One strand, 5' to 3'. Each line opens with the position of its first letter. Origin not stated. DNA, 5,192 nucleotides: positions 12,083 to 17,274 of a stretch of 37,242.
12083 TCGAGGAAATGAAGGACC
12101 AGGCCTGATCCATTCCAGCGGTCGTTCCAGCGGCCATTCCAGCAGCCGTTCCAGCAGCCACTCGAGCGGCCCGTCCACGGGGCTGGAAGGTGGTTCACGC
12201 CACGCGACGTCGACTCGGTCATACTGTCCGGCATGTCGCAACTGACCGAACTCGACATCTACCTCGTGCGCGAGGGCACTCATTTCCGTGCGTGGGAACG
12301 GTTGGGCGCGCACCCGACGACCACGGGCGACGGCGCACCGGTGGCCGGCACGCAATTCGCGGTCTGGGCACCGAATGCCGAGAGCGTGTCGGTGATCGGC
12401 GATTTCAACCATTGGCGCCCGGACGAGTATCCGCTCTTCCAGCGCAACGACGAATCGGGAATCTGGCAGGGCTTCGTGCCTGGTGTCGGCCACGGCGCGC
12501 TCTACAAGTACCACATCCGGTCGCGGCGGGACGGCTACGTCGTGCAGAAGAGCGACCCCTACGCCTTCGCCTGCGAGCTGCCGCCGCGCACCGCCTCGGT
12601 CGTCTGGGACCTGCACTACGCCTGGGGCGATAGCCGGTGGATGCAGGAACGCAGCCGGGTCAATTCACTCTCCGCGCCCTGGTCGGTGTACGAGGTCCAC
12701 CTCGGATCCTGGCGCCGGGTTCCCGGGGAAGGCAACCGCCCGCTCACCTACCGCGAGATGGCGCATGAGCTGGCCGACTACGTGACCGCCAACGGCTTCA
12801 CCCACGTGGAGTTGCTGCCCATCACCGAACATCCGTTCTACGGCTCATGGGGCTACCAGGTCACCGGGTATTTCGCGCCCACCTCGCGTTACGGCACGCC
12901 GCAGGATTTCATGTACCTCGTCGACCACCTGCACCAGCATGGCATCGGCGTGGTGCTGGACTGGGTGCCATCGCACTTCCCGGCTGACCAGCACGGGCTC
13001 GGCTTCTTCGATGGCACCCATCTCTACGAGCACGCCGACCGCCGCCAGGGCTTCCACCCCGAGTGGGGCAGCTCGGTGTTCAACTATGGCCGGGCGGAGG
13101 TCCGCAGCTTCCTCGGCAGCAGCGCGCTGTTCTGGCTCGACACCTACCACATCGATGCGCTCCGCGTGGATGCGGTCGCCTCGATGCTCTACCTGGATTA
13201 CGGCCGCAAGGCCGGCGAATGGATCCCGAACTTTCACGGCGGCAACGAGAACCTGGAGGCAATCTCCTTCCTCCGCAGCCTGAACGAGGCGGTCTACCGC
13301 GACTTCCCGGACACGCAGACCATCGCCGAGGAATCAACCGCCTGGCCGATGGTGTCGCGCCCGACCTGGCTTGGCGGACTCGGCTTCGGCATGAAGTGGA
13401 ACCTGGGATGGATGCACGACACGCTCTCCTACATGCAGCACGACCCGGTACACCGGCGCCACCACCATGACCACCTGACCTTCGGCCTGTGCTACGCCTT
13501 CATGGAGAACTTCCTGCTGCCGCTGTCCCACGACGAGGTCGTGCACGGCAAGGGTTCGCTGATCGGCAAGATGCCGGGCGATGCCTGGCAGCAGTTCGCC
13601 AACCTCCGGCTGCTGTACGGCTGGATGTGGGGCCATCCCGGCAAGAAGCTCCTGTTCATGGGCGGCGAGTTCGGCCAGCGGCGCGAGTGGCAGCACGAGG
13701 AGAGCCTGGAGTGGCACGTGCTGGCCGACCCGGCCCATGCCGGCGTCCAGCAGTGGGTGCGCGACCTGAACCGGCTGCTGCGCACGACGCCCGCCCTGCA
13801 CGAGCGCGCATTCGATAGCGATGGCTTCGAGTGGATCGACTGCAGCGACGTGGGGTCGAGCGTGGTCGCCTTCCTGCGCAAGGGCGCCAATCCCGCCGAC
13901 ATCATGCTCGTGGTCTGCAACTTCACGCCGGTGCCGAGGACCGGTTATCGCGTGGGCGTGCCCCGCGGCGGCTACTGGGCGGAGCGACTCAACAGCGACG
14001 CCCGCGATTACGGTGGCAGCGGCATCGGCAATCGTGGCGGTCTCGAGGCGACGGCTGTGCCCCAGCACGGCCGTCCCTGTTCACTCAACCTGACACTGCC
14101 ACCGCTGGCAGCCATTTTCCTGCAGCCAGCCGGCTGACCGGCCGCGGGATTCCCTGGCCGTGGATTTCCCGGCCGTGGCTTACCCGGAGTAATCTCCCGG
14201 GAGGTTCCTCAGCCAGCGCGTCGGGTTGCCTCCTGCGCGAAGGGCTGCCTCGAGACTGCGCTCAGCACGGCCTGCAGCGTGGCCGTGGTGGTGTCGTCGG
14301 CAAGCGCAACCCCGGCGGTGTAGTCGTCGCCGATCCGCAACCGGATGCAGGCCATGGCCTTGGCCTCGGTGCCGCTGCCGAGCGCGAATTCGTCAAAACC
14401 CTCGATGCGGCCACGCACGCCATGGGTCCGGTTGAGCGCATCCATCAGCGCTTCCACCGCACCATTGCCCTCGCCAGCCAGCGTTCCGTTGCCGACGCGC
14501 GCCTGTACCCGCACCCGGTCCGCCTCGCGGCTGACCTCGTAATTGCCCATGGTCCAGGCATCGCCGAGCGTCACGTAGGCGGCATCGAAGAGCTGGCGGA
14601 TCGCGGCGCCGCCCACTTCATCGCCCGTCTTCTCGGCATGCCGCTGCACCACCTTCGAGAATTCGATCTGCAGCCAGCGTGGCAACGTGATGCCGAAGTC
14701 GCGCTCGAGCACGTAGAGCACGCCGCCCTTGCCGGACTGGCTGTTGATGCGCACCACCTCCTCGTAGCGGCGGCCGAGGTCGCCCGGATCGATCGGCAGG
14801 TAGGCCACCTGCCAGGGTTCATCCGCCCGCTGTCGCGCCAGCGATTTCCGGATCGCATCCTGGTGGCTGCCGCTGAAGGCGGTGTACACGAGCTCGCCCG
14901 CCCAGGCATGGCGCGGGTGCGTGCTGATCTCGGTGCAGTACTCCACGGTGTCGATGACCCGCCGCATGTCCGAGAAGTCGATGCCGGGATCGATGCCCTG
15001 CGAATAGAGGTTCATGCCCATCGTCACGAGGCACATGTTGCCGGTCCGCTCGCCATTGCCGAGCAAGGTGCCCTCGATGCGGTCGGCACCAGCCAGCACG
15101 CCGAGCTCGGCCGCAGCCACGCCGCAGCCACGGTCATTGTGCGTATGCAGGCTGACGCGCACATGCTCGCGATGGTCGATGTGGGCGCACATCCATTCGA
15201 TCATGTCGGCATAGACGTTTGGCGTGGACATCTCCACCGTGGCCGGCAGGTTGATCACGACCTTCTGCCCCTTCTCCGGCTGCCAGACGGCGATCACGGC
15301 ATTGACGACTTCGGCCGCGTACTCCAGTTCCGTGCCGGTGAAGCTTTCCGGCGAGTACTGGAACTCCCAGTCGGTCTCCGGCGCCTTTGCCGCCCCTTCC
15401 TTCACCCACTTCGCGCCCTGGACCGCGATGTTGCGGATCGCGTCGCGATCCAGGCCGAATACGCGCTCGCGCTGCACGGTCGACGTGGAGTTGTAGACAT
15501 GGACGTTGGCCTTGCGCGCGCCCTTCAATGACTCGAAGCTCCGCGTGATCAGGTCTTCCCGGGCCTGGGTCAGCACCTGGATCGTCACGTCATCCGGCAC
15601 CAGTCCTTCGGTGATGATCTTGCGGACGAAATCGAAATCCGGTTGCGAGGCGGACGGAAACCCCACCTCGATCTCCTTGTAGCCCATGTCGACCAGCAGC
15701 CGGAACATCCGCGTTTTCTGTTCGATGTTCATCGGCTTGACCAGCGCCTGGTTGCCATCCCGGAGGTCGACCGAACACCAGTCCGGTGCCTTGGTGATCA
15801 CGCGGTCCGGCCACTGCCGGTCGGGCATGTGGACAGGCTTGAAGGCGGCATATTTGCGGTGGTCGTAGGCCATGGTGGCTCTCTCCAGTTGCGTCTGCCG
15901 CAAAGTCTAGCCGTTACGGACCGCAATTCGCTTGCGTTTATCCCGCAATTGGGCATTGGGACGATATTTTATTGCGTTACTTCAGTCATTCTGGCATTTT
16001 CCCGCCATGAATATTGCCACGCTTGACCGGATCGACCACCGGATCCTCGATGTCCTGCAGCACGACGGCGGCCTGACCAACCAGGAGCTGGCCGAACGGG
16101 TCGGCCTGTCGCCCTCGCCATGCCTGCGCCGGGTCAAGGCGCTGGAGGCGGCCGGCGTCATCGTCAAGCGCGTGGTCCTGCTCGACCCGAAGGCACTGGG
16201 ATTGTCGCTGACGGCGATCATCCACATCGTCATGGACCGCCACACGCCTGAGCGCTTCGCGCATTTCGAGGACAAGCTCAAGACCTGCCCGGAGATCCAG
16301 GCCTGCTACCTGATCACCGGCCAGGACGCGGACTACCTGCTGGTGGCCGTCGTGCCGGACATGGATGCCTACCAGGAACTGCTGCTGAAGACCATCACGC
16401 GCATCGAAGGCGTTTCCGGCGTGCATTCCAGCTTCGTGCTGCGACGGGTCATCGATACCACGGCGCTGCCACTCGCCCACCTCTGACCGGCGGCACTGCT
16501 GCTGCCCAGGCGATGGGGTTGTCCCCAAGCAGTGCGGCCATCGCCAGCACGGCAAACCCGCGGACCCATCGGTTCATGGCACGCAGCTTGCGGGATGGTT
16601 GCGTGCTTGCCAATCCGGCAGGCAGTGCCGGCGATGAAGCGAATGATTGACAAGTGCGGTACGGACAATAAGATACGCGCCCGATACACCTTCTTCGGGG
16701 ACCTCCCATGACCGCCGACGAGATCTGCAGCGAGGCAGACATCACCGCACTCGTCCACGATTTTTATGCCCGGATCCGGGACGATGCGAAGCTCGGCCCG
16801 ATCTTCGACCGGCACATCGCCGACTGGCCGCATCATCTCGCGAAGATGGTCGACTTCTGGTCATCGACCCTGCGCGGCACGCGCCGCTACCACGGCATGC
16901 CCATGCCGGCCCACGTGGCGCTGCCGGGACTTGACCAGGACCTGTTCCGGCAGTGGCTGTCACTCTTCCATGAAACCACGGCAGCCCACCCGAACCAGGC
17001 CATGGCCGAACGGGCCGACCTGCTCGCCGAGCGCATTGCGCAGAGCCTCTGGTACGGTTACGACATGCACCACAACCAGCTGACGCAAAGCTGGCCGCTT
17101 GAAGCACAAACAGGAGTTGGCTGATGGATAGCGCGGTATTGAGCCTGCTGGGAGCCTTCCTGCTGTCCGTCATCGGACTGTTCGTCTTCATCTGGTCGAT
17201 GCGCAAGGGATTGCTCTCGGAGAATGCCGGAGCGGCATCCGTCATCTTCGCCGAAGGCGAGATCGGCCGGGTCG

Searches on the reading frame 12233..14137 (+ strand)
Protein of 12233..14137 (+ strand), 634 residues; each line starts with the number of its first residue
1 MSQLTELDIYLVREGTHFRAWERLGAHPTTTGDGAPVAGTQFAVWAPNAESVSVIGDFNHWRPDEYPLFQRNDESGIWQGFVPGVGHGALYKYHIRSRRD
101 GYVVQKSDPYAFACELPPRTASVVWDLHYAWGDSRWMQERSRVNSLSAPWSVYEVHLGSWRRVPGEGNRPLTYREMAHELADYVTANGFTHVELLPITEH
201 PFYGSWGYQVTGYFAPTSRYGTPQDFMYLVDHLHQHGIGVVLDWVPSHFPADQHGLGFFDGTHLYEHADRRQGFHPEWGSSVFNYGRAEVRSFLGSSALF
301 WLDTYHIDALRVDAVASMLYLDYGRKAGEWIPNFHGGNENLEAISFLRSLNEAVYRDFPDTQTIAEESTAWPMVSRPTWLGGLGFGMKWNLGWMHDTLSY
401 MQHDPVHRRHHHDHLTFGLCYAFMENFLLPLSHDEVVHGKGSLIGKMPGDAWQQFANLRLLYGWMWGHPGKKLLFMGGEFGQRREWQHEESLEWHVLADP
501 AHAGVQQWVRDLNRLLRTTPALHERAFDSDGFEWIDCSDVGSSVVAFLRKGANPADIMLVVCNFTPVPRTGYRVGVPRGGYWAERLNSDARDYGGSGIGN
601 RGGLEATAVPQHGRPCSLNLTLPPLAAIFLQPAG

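Call 14: search_protein_families(library=pfam, proteins=[window:12233-14137:+], max_evalue=0.001)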
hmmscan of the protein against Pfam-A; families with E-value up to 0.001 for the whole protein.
window:12233-14137:+ (634 aa): 3 families
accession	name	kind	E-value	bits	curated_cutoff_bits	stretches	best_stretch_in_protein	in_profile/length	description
PF02806.24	Alpha-amylase_C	-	1.3e-26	93.2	21.2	1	534-632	1-94/95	Alpha amylase, C-terminal all-beta domain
PF02922.24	CBM_48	-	4.6e-21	75.4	22.4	1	24-111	2-83/83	Carbohydrate-binding module 48 (Isoamylase N-terminal domain)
PF00128.31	Alpha-amylase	-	4.9e-12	46.2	22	1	182-250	26-93/446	Alpha amylase, catalytic domain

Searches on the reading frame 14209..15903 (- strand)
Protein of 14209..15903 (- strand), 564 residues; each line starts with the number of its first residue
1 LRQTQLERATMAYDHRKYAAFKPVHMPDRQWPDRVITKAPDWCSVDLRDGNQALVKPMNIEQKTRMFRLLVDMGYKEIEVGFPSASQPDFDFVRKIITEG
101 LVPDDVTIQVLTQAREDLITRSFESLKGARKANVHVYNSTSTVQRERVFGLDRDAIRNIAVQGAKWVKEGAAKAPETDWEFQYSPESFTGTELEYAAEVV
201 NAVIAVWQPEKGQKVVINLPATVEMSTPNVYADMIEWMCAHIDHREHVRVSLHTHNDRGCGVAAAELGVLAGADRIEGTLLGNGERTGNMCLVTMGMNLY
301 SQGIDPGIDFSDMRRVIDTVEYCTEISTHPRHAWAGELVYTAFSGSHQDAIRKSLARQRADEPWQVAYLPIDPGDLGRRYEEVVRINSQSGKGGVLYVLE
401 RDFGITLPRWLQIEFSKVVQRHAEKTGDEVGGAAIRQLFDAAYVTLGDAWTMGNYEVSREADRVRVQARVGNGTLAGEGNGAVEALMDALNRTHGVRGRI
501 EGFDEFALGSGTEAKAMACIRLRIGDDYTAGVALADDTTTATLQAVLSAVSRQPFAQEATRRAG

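Call 14: search_protein_families(library=pfam, proteins=[window:14209-15903:-], max_evalue=0.001)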
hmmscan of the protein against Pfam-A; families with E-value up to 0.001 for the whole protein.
window:14209-15903:- (564 aa): 3 families
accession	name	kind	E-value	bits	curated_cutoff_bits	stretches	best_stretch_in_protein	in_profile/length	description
PF00682.25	HMGL-like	-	5.2e-76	255.9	29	1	40-320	2-260/260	HMGL-like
PF22615.1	IPMS_D2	-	2.4e-32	111.5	27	1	337-400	1-66/66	Alpha-isopropylmalate synthase, post-catalytic domain-like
PF08502.15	LeuA_dimer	-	9e-16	58.4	24.9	1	433-552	5-129/131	LeuA allosteric (dimerisation) domain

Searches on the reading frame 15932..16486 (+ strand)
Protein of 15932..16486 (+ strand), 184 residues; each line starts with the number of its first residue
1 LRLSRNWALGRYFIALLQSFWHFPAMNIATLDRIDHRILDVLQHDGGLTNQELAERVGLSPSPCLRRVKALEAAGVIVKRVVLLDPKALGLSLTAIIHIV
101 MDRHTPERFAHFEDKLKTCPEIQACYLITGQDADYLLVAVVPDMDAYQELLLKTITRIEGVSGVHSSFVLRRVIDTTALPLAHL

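Call 14: search_protein_families(library=pfam, proteins=[window:15932-16486:+], max_evalue=0.001)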
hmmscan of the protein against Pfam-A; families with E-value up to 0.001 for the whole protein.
window:15932-16486:+ (184 aa): 9 families
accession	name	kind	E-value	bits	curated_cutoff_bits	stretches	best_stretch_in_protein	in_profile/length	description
PF01037.27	AsnC_trans_reg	-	2.8e-21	75.6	25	1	99-171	3-72/73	Lrp/AsnC ligand binding domain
PF13412.12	HTH_24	-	3.8e-21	74.9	21.9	1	31-77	1-47/48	Winged helix-turn-helix DNA-binding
PF13404.12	HTH_AsnC-type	-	3.8e-17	62.3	27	1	31-72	1-42/42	AsnC-type helix-turn-helix domain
PF12840.13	HTH_20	-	2.9e-06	27.6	27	1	37-79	8-50/51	Helix-turn-helix domain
PF13545.12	HTH_Crp_2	-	4.5e-06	27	27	1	47-89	22-67/70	Crp-like helix-turn-helix domain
PF12802.13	MarR_2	-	5.2e-06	27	27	1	31-80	3-53/61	MarR family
PF01047.28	MarR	-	8.4e-06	26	24.6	1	36-79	6-49/59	MarR family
PF09339.16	HTH_IclR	-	4.5e-05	23.6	22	1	37-78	7-49/52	IclR helix-turn-helix domain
PF08279.18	HTH_11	-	0.00024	21.4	25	1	37-78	4-46/55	HTH domain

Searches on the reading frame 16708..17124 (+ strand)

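Call 14: search_protein_families(library=pfam, proteins=[window:16708-17124:+], max_evalue=0.001)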
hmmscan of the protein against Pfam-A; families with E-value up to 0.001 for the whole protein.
window:16708-17124:+ (138 aa): 1 family
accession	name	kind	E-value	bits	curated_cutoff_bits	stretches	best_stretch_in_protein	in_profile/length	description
PF01152.27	Bac_globin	-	4.6e-06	27.3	21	1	4-96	4-100/121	Bacterial-like globin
